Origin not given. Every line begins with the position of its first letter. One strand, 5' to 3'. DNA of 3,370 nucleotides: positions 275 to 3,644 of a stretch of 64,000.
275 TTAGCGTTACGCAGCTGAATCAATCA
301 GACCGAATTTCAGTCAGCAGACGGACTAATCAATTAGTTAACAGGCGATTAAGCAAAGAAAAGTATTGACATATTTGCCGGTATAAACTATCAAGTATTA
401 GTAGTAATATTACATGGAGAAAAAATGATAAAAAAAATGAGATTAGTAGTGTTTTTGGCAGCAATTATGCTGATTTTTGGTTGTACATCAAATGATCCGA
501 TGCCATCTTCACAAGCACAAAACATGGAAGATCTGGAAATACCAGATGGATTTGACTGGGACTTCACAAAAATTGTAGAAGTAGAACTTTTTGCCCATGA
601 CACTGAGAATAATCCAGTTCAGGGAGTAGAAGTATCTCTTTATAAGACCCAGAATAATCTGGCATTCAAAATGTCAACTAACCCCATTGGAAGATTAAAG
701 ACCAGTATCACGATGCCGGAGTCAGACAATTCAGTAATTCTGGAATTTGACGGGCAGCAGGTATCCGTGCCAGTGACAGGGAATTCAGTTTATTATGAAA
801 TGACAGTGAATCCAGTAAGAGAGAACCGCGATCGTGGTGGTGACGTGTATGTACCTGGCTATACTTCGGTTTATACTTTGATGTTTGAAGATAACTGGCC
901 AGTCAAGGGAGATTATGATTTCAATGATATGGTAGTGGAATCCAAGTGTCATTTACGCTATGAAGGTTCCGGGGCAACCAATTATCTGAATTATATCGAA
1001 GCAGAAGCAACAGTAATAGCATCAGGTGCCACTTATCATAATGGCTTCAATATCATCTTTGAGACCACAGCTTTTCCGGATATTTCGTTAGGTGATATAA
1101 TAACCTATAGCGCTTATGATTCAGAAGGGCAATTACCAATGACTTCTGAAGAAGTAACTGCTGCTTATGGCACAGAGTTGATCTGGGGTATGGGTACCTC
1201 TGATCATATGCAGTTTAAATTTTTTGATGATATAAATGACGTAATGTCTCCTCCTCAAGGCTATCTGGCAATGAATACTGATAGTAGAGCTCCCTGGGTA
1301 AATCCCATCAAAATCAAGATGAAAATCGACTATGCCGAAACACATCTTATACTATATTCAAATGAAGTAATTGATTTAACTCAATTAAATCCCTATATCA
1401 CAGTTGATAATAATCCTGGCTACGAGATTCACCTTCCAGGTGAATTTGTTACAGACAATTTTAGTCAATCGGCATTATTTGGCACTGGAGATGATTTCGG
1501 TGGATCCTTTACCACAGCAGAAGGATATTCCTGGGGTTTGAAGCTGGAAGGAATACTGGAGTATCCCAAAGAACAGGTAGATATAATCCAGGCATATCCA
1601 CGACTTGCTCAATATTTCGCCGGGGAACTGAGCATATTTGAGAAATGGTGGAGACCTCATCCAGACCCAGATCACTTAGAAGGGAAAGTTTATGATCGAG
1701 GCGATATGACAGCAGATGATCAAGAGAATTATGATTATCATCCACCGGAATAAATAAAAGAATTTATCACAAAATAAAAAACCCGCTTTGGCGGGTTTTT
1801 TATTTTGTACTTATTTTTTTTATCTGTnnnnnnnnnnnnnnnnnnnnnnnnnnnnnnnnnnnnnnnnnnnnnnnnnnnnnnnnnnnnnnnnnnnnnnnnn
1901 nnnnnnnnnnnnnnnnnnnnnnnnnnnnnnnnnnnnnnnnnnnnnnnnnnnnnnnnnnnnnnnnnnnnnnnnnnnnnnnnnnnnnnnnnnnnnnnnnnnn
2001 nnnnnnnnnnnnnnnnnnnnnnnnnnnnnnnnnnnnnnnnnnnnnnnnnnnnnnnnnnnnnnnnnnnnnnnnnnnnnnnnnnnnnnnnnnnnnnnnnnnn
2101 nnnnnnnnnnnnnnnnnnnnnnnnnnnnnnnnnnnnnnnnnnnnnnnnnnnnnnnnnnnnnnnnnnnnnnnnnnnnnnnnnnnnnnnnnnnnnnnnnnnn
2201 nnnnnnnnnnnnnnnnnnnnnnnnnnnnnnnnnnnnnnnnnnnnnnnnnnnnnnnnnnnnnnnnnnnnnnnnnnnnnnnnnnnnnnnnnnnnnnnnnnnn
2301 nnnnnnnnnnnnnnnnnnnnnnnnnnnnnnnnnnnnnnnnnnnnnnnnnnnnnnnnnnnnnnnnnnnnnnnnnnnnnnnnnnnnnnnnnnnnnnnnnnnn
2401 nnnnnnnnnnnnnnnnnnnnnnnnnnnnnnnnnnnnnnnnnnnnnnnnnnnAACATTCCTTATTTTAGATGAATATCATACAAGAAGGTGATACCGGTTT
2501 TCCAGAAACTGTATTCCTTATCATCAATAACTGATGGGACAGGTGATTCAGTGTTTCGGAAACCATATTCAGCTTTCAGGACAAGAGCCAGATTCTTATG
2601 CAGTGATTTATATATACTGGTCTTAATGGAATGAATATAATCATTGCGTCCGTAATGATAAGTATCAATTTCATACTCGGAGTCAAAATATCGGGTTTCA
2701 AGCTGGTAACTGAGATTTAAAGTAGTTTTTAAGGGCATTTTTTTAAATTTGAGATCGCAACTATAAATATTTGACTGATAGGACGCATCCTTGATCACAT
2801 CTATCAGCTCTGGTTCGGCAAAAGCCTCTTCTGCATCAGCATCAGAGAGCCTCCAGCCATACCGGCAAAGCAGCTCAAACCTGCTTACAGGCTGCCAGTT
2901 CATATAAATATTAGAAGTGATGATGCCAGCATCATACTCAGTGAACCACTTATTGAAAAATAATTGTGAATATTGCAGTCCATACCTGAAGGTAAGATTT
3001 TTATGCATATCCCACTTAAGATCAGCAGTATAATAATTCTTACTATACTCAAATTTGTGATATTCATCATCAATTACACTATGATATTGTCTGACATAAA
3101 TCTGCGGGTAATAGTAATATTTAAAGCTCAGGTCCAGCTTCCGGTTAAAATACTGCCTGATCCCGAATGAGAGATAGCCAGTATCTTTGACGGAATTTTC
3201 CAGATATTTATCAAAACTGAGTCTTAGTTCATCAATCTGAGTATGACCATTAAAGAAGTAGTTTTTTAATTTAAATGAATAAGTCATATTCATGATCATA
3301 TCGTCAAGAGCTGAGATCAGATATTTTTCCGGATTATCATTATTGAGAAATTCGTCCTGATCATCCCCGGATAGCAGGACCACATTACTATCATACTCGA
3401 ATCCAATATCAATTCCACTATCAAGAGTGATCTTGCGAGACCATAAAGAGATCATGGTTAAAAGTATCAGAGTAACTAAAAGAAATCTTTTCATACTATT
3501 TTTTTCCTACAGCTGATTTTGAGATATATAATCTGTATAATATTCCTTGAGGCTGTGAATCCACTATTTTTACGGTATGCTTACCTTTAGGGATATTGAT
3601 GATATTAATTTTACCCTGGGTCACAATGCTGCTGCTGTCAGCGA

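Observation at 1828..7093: Six-gene poly-gamma-glutamate operon with non-Bacillus accessory genes (diderm-style PGA system?)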

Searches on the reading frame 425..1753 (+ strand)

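Call 3: search_protein_families(library=pfam, proteins=[window:425-1753:+], max_evalue=0.1)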
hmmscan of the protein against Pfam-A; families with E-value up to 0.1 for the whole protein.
window:425-1753:+ (442 aa): 3 families
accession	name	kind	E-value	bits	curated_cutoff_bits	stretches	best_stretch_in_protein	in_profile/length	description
PF16130.10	DUF4842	-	4.9e-27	95.9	22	1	188-409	3-208/208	Domain of unknown function (DUF4842)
PF13448.11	DUF4114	-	0.00031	22.1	27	1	121-172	30-81/85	Domain of unknown function (DUF4114)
PF02369.22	Big_1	-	0.0024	18.3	34.9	1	51-104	19-75/93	Bacterial Ig-like domain (group 1)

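Call 4: search_protein_families(library=ncbifam, proteins=[window:425-1753:+], max_evalue=0.1)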
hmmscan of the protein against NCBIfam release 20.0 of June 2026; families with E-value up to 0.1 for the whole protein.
window:425-1753:+ (442 aa): 1 family
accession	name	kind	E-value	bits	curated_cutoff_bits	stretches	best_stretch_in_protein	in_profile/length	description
TIGR04456.1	LruC_dom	domain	3.2e-39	135.6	36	1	150-408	1-241/243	LruC domain-containing protein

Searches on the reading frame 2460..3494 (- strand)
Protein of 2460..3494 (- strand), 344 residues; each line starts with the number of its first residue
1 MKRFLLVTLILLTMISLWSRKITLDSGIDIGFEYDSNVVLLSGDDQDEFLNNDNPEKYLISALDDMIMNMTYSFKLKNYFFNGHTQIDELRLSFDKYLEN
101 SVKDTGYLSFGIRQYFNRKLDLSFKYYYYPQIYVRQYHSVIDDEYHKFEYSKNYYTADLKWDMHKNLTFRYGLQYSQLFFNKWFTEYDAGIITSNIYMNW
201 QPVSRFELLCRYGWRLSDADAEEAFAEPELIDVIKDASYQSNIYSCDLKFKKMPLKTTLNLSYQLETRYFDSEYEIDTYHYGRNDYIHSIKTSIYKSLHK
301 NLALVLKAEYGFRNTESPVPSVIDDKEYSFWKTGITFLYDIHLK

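Call 3: search_protein_families(library=pfam, proteins=[window:2460-3494:-], max_evalue=0.1)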
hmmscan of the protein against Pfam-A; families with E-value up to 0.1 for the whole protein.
window:2460-3494:- (344 aa): 0 families

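Call 4: search_protein_families(library=ncbifam, proteins=[window:2460-3494:-], max_evalue=0.1)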
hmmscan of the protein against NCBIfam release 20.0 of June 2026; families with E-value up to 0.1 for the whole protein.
window:2460-3494:- (344 aa): 0 families

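Call 18: find_homologous_proteins(query=window:2460-3494:-, max_evalue=0.001)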
Query window:2460-3494:- (344 aa): 12 proteins with E <= 0.001 among 1048 candidates.
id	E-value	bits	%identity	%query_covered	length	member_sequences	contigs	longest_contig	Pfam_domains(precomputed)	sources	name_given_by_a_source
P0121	1.3e-229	779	100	100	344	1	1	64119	-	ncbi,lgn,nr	ncbi:MAG: hypothetical protein K9M99_01570 [Candidatus Cloacimonetes bacterium]|nr:hypothetical prot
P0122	1.4e-177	608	78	100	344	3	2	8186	-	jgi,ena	-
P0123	3.9e-176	603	77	100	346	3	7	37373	-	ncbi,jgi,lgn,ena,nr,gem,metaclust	ncbi:MAG: hypothetical protein RAO94_11390 [Candidatus Stygibacter australis]|nr:hypothetical protei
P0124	4.6e-168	577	75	100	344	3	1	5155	-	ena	-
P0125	1.5e-167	575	72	100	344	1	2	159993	PF26895.1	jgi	jgi:hypothetical protein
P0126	9.0e-153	527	67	99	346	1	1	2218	-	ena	-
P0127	1.3e-139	483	62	100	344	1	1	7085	-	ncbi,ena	-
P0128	3.2e-135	469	59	100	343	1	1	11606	-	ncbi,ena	-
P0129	2.3e-118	414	56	100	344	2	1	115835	-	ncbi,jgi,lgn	-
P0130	1.2e-105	372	51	95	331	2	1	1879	-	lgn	-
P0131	5.3e-71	258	40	99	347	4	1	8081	-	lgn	-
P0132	1.0e-66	244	43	90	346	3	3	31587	-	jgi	-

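Call 19: find_encoding_contigs(protein=P0129, flank=10000, max_places=2)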
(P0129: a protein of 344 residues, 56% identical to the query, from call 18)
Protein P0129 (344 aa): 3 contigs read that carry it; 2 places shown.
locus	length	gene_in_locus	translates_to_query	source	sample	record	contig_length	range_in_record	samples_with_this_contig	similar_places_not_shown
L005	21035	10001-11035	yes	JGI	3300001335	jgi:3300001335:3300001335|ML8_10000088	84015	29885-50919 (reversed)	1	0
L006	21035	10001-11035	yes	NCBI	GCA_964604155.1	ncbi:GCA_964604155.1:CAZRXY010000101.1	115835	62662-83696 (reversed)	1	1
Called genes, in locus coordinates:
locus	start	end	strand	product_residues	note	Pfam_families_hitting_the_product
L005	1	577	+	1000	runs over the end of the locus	PF04616:Glyco_hydro_43 (weak), PF18962:Por_Secre_tail (weak)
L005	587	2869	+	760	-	PF00246:Peptidase_M14, PF18962:Por_Secre_tail (faint), PF13860:FlgD_ig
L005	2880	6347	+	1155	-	PF18962:Por_Secre_tail (faint), PF01364:Peptidase_C25, PF07705:CARDB (faint), PF13860:FlgD_ig (weak)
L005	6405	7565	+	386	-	PF08245:Mur_ligase_M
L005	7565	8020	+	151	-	PF14102:Caps_synth_CapC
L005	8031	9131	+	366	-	-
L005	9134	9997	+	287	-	-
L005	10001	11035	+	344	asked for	-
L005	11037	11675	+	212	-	-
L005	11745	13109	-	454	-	PF16130:DUF4842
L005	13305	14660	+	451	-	PF02347:GDC-P, PF00155:Aminotran_1_2 (weak), PF00266:Aminotran_5 (weak)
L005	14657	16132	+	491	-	PF02347:GDC-P, PF00266:Aminotran_5 (weak), PF21478:GcvP2_C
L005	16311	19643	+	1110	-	PF08126:Propeptide_C25, PF01364:Peptidase_C25, PF13860:FlgD_ig, PF18962:Por_Secre_tail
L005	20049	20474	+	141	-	PF07963:N_methyl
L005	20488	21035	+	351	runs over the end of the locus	PF00437:T2SSE, PF25199:nSTAND_NTPase5 (faint), PF13191:AAA_16 (weak), PF13401:AAA_22 (faint)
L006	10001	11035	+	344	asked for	-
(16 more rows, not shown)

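Call 20: find_encoding_contigs(protein=P0132, flank=10000, max_places=2)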
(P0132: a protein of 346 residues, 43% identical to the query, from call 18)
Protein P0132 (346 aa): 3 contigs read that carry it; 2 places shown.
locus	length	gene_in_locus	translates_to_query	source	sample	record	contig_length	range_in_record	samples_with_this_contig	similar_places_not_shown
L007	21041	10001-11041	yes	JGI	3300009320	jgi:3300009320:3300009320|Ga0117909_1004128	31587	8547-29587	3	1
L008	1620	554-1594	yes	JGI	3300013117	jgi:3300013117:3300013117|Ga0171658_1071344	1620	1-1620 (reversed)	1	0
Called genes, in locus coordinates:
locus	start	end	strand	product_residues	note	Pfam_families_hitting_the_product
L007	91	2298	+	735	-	PF00246:Peptidase_M14, PF13620:CarboxypepD_reg, PF13585:CHU_C (weak), PF13860:FlgD_ig (weak), PF18962:Por_Secre_tail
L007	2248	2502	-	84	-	-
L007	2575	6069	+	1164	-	PF01364:Peptidase_C25, PF07705:CARDB (faint), PF13860:FlgD_ig (faint), PF18962:Por_Secre_tail (weak)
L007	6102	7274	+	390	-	PF08245:Mur_ligase_M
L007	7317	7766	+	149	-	PF14102:Caps_synth_CapC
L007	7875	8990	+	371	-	-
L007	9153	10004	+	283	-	-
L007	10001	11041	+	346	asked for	-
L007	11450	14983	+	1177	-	PF07669:Eco57I, PF12950:TaqI_C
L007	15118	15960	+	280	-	PF02498:Bro-N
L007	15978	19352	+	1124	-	PF13091:PLDc_2 (faint), PF00270:DEAD (faint), PF00176:SNF2-rel_dom, PF04851:ResIII (weak), PF00271:Helicase_C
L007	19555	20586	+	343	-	PF13310:Virulence_RhuM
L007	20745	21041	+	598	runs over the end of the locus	PF00072:Response_reg, PF00989:PAS, PF08448:PAS_4, PF13188:PAS_8, PF13426:PAS_9, PF13426:PAS_9, PF00512:HisKA, PF02518:HATPase_c, +2 more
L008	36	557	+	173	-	-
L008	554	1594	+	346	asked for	-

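Call 21: find_encoding_contigs(protein=P0131, flank=10000, max_places=2)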
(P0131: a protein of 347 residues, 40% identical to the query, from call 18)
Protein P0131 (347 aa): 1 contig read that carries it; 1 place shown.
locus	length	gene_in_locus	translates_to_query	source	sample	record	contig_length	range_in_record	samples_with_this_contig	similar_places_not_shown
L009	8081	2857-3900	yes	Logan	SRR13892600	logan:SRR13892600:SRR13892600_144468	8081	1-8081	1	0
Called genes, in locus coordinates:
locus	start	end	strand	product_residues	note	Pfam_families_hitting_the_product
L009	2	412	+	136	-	?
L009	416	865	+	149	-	PF14102:Caps_synth_CapC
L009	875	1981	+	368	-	-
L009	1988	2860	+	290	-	-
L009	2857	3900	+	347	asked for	-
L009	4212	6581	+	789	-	PF13860:FlgD_ig (weak), PF18962:Por_Secre_tail (faint)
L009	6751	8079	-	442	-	?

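Call 35: predict_structure(alignment_id=A2)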
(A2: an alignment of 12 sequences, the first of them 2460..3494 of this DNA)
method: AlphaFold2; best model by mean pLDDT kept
length: 344 residues; sequences in the alignment: 12
mean_pLDDT: 77.1   pTM: 0.75
mean pLDDT of the five models: 77.1, 76.9, 74.9, 74.2, 68.9
residues with pLDDT >= 90: 109; 70-90: 115; 50-70: 91; < 50: 29
segments of 3 or more residues with pLDDT < 50: 138-140, 182-186, 221-236
pLDDT, mean of each block of 10 residues (from residue 1): 66 55 73 77 69 59 75 67 62 74 67 86 87 54 59 89 93 84 53 95 94 84 42 57 97 92 95 72 92 93 94 91 84 91 69
secondary structure, 60 per line:
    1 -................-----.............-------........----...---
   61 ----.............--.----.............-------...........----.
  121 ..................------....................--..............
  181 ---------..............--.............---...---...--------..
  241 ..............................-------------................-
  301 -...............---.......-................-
elements in order: H2-17 E23-35 H43-50 E65-77 E85-97 E105-115 E120-138 E145-164 E167-180 E190-203 E206-218 E239-253 E257-270 E284-299 E302-316 H320-326 E328-343

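Call 37: search_protein_families(library=pfam, proteins=[P0125], max_evalue=1)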
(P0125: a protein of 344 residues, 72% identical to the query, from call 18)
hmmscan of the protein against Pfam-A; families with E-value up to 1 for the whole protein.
P0125 (344 aa): 0 families

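Call 39: fold_search(model_id=the predicted structure, library=pdb)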
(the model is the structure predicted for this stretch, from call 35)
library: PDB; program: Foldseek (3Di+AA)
matches with E <= 10: 902; with E <= 0.001: 362
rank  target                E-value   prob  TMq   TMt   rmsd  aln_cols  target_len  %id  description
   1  2x9k                  1.8e-11  1.00  0.56  0.67   5.8       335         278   11  Structure of a E.coli porin (released 2011-01-26)
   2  8jto                  6.0e-11  1.00  0.47  0.47  11.0       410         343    8  Outer membrane porin of Burkholderia pseudomallei (BpsOmp38) in complex with ceftazidime (released 2024-06-26)
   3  2wvp                  7.1e-11  1.00  0.56  0.71   5.2       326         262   11  Synthetically modified OmpG (released 2010-07-14)
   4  2iwv_A                1.9e-10  1.00  0.59  0.71   5.1       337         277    9  Structure of the monomeric outer membrane porin OmpG in the open and closed conformation (released 2006-08-14)
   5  8wv0_A                3.2e-10  1.00  0.48  0.49   8.9       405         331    8  Outer membrane porin of Burkholderia pseudomallei (BpsOmp38) (released 2024-10-30)
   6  2f1c                  5.1e-10  1.00  0.51  0.66   5.8       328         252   12  Crystal structure of the monomeric porin OmpG (released 2006-06-27)
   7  8wv0_B                5.1e-10  1.00  0.47  0.49   9.1       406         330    9  Outer membrane porin of Burkholderia pseudomallei (BpsOmp38) (released 2024-10-30)
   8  7q5c                  9.7e-10  1.00  0.49  0.64   6.1       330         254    9  Crystal structure of OmpG in space group 96 (released 2022-11-16)
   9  7vtz                  1.8e-09  1.00  0.44  0.37  11.1       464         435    9  Chitoporin from Escherichia coli (released 2022-11-09)
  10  2fgq                  2.9e-09  1.00  0.46  0.47   8.8       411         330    8  High resolution X-ray structure of Omp32 in complex with malate (released 2006-01-31)
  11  3pgr                  4.1e-09  1.00  0.48  0.45  10.1       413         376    8  Asp348Arg mutant of EcFadL (released 2011-05-25)
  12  4v3h_B                7.9e-09  1.00  0.46  0.51   7.1       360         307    8  Crystal structure of CymA from Klebsiella oxytoca (released 2015-06-03)
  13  1e54_A                8.8e-09  1.00  0.44  0.46   9.1       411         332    9  Anion-selective porin from Comamonas acidovorans (released 2001-07-12)
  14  4v3g_B                1.3e-08  1.00  0.51  0.54   7.2       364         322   10  Crystal structure of CymA from Klebsiella oxytoca (released 2015-06-03)
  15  5mdq_A                1.3e-08  1.00  0.46  0.45   8.6       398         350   10  Crystal structure of outer membrane expressed Chitoporin VhChip from Vibrio harveyi (released 2017-12-20)
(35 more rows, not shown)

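Call 75: search_protein_families(library=pfam, proteins=[L009:4212-6581:+], max_evalue=0.001)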
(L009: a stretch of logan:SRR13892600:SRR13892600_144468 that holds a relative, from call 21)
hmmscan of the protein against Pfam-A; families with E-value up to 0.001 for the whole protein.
L009:4212-6581:+ (789 aa): 3 families
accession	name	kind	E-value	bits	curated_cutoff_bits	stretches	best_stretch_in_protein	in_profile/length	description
PF18962.6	Por_Secre_tail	-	1.4e-06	28.9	27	1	705-785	2-73/75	Secretion system C-terminal sorting domain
PF13860.13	FlgD_ig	-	1.8e-06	28.3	27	1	715-776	14-75/79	FlgD Ig-like domain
PF13585.12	CHU_C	-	0.00033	21.2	27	0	715-778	20-74/86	CHU_C Type IX secretion signal domain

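Call 81: search_solved_structures(query=A2, max_evalue=10)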
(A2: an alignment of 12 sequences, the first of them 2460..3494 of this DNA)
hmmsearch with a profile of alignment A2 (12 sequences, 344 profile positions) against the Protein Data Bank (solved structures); distinct sequences matched with E-value up to 10: 0.

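Call 83: search_protein_families(library=phrogs, proteins=[window:2460-3494:-], max_evalue=0.1)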
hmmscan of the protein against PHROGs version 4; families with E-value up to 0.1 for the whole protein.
window:2460-3494:- (344 aa): 1 family
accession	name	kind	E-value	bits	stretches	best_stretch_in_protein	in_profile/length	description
phrog_2010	-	unknown function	0.036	15.1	0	169-202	19-52/78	unknown function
